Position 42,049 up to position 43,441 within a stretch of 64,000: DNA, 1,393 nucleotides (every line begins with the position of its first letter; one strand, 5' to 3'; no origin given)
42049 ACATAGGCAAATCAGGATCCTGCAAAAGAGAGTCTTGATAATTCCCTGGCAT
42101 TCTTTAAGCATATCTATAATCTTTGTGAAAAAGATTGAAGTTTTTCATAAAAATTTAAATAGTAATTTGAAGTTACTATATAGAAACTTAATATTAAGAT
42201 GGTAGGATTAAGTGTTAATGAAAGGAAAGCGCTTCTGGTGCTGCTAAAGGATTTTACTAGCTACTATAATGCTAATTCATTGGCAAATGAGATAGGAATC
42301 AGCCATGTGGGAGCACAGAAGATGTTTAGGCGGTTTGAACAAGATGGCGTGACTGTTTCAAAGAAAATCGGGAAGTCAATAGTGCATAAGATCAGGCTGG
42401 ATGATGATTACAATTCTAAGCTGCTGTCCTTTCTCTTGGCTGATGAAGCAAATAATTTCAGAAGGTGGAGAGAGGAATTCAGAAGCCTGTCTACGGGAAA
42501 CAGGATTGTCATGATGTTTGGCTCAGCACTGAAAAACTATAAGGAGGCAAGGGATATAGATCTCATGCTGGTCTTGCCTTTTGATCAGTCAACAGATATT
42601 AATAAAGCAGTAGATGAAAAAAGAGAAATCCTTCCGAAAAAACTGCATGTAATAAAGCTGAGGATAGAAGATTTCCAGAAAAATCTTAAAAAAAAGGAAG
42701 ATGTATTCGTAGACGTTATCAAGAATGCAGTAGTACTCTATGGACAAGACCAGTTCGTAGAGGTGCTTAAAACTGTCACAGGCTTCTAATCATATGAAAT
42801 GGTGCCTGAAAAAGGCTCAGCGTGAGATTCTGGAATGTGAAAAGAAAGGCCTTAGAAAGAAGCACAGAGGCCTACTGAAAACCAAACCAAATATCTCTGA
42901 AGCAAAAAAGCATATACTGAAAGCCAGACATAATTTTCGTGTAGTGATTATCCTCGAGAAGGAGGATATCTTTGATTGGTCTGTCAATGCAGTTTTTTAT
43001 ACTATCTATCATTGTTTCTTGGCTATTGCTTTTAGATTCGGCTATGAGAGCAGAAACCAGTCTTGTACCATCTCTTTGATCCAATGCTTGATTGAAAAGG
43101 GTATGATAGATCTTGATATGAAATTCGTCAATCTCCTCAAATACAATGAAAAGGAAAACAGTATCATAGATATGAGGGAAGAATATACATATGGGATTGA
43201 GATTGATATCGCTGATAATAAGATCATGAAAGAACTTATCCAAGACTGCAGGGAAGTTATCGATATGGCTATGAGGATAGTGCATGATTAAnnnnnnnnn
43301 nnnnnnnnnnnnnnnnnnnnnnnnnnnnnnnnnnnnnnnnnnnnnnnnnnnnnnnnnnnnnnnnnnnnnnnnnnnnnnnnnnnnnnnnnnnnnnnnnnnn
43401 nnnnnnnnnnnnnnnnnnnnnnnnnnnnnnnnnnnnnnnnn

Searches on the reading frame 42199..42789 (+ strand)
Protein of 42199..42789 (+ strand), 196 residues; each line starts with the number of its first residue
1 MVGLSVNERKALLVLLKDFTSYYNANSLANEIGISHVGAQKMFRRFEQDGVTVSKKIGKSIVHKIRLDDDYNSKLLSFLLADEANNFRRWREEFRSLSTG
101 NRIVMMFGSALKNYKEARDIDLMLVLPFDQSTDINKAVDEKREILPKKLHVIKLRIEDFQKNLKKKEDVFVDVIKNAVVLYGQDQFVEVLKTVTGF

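Call 18: search_protein_families(library=pfam, proteins=[window:42199-42789:+], max_evalue=0.001)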
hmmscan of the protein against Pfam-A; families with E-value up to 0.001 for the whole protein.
window:42199-42789:+ (196 aa): 0 families

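Call 106: search_protein_families(library=ncbifam, proteins=[window:42199-42789:+], max_evalue=0.1)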
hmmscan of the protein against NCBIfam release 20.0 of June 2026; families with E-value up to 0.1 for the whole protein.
window:42199-42789:+ (196 aa): 1 family
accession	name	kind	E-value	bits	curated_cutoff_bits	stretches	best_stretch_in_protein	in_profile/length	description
NF008273.0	PRK11050.1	equivalog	0.01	15.5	153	0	28-55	60-87/156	manganese-binding transcriptional regulator MntR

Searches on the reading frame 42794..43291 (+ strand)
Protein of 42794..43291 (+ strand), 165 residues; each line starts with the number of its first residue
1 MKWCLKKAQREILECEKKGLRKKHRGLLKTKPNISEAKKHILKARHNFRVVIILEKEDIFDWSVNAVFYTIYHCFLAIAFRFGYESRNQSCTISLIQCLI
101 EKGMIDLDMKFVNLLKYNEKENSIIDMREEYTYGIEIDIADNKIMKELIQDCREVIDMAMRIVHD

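Call 18: search_protein_families(library=pfam, proteins=[window:42794-43291:+], max_evalue=0.001)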
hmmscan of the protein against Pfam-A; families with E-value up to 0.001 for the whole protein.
window:42794-43291:+ (165 aa): 1 family
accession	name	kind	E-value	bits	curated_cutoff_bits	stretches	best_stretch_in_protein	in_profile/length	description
PF05168.19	HEPN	-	3.4e-05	24.4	22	1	38-159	2-114/117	HEPN domain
